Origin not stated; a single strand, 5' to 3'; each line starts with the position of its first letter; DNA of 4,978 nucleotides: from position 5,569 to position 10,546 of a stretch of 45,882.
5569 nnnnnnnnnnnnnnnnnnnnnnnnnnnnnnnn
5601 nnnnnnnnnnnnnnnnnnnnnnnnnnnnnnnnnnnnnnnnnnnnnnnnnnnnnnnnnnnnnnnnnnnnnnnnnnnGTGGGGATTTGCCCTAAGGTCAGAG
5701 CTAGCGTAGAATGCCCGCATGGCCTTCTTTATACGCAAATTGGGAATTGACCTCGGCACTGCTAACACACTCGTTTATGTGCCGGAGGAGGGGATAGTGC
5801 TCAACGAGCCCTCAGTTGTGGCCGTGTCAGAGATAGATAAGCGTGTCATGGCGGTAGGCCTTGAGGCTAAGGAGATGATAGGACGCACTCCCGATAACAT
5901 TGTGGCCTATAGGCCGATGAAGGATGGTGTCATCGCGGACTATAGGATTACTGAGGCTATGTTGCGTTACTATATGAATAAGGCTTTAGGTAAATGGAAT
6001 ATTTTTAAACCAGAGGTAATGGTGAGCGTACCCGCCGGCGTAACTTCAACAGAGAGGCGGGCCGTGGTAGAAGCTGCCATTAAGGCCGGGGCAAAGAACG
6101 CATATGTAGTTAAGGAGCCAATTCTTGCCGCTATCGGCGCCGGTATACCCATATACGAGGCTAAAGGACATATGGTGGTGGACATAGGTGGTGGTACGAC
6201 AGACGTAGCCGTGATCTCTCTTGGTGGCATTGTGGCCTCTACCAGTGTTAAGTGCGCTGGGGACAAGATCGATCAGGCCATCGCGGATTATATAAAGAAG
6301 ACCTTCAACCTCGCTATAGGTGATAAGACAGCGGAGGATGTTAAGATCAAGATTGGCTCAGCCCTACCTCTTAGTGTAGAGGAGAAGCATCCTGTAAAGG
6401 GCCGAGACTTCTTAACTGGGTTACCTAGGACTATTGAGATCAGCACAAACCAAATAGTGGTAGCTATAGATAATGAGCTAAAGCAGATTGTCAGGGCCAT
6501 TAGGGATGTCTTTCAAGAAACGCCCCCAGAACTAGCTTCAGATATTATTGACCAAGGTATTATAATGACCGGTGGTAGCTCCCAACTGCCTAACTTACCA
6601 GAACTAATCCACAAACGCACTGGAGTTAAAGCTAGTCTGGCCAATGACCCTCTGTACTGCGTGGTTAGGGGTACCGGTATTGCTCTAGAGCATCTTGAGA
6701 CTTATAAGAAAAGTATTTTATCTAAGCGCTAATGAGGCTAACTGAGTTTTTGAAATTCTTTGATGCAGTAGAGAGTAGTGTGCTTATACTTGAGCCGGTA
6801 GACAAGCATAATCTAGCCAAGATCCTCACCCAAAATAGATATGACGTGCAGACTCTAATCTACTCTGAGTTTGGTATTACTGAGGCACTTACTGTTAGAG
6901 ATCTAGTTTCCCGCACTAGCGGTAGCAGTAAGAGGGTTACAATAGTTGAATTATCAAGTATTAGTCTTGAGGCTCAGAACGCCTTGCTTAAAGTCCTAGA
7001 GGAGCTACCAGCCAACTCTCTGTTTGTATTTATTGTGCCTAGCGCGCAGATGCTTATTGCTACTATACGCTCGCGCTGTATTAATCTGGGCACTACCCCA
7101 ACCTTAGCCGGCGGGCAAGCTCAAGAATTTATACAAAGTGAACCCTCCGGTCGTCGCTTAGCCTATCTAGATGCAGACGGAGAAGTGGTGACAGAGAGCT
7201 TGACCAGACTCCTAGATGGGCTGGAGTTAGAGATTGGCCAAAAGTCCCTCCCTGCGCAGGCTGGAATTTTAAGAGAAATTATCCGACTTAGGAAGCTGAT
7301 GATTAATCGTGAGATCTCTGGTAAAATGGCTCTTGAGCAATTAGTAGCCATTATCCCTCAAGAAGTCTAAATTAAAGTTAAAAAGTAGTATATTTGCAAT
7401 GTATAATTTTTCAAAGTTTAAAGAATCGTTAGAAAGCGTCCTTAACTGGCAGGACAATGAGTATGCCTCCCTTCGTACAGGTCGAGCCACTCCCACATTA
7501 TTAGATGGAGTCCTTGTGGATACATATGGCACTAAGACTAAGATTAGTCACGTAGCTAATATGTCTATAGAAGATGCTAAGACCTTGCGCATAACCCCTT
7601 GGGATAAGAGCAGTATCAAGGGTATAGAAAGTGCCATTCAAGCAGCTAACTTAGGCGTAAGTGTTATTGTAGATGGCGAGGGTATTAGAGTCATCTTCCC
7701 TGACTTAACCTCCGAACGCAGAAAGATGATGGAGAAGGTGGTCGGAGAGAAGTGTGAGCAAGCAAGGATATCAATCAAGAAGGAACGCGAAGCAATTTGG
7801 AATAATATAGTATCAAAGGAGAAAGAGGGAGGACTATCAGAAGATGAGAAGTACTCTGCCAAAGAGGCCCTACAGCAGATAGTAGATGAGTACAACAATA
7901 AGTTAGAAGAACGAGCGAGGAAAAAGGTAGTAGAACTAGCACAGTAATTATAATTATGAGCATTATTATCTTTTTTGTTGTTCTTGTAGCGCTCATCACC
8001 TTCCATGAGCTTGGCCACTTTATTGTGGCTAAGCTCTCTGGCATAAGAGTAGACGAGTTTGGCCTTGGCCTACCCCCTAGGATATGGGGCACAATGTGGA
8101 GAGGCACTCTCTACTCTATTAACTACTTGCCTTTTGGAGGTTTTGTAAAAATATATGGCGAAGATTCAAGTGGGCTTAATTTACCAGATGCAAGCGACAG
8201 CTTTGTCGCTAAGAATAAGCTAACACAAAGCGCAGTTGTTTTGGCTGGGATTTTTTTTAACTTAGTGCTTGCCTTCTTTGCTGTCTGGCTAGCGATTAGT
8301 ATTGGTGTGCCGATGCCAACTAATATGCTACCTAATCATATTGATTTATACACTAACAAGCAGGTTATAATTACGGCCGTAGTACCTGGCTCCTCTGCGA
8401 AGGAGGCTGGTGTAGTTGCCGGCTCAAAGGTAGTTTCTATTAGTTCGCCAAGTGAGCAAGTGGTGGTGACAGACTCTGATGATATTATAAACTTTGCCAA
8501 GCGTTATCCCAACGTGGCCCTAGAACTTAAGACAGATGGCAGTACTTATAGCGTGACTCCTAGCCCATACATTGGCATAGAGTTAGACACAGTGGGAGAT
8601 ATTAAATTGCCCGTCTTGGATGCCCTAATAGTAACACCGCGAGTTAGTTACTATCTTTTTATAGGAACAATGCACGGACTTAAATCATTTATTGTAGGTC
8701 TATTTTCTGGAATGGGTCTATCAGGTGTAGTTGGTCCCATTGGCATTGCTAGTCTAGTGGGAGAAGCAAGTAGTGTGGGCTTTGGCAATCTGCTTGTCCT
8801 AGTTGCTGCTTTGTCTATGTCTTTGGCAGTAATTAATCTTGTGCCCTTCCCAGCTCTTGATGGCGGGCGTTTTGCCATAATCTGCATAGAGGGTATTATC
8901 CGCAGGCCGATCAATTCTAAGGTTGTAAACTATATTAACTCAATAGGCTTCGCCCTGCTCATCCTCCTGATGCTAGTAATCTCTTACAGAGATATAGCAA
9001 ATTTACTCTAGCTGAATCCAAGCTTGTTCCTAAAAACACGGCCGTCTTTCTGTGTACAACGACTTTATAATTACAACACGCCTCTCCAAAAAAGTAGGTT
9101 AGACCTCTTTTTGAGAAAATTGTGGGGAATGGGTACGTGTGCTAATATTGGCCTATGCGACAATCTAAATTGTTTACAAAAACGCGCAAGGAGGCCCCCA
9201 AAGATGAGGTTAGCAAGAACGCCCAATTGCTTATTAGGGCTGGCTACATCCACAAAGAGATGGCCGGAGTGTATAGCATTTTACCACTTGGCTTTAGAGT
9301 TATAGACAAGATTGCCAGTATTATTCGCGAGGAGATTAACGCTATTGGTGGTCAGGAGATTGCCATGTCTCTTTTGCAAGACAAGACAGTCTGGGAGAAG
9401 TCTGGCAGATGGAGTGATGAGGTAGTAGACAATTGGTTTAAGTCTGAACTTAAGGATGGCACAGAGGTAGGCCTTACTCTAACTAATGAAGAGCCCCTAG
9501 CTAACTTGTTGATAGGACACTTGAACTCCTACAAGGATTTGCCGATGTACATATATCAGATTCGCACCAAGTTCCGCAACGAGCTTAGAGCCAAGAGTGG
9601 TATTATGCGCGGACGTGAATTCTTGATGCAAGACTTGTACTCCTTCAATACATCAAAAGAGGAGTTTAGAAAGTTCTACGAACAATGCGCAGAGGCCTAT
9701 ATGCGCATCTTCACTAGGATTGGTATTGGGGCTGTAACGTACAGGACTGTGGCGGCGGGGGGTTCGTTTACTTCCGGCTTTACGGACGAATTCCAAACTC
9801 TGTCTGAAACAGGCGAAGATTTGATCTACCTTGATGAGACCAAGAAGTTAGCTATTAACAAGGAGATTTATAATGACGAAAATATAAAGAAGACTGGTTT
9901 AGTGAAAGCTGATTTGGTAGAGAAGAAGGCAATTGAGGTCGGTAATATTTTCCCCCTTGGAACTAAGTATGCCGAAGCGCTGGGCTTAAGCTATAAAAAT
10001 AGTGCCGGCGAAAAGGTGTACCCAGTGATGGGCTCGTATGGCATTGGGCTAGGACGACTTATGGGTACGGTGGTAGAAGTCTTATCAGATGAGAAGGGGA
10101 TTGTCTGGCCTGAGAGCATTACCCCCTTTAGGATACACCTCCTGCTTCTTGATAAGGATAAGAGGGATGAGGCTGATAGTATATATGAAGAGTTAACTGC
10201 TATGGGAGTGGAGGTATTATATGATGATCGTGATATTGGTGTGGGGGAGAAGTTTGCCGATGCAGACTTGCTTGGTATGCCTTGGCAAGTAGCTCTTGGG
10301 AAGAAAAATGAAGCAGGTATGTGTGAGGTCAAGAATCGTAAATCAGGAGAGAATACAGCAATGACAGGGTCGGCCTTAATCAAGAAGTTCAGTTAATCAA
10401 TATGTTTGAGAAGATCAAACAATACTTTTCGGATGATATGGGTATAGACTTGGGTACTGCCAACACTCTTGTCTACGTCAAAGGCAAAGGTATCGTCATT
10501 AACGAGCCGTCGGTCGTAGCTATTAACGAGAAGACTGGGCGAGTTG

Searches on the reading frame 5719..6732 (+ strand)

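Call 44: search_protein_families(library=pfam, proteins=[window:5719-6732:+], max_evalue=0.001)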
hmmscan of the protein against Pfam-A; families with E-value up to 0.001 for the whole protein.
window:5719-6732:+ (337 aa): 7 families
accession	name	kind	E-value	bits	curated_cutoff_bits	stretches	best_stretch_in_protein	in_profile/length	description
PF06723.19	MreB_Mbl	-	6.9e-134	446.2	27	1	7-330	3-326/327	MreB/Mbl protein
PF00012.26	HSP70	-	1.3e-15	57.1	20.6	1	99-321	135-370/599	Hsp70 protein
PF14450.12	FtsA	-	1e-14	55.4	31.8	1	152-314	1-123/127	Cell division protein FtsA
PF00022.25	Actin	-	3.9e-12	45.9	27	1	10-195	9-190/410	Actin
PF25216.1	Volactin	-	5.2e-07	29.9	35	1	33-322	48-320/321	Volactin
PF11104.14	PilM_2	-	7.2e-06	25.6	27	0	254-310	256-307/340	Type IV pilus assembly protein PilM;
PF08841.16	DDR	-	0.0005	19.6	24.6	1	133-209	117-188/328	Diol dehydratase reactivase ATPase-like domain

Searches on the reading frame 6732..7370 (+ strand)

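Call 44: search_protein_families(library=pfam, proteins=[window:6732-7370:+], max_evalue=0.001)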
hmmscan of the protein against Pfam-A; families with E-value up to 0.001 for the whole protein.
window:6732-7370:+ (212 aa): 1 family
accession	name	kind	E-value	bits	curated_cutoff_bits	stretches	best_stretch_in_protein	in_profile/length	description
PF13177.12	DNA_pol3_delta2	-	6.1e-12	46.3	27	1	58-119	93-155/161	DNA polymerase III, delta subunit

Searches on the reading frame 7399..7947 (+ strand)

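Call 44: search_protein_families(library=pfam, proteins=[window:7399-7947:+], max_evalue=0.001)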
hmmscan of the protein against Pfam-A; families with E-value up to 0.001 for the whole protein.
window:7399-7947:+ (182 aa): 1 family
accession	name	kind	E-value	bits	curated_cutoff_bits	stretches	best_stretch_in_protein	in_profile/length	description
PF01765.24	RRF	-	1.9e-46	158.3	29.7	1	20-179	3-162/164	Ribosome recycling factor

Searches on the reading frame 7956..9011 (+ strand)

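Call 44: search_protein_families(library=pfam, proteins=[window:7956-9011:+], max_evalue=0.001)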
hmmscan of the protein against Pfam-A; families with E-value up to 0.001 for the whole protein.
window:7956-9011:+ (351 aa): 2 families
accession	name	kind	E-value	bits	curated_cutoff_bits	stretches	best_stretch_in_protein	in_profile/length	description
PF02163.28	Peptidase_M50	-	2e-50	171.6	27.2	1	6-338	2-221/221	Peptidase family M50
PF17820.7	PDZ_6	-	0.00089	19.4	27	0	138-162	1-25/54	PDZ domain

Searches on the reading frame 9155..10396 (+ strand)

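Call 44: search_protein_families(library=pfam, proteins=[window:9155-10396:+], max_evalue=0.001)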
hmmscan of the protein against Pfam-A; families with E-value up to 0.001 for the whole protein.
window:9155-10396:+ (413 aa): 2 families
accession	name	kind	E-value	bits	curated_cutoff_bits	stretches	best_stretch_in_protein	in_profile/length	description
PF00587.30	tRNA-synt_2b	-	3.4e-29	102.6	29.3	1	96-308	2-177/179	tRNA synthetase class II core domain (G, H, P, S and T)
PF03129.25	HGTP_anticodon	-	4e-14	53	21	1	334-412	9-91/94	Anticodon binding domain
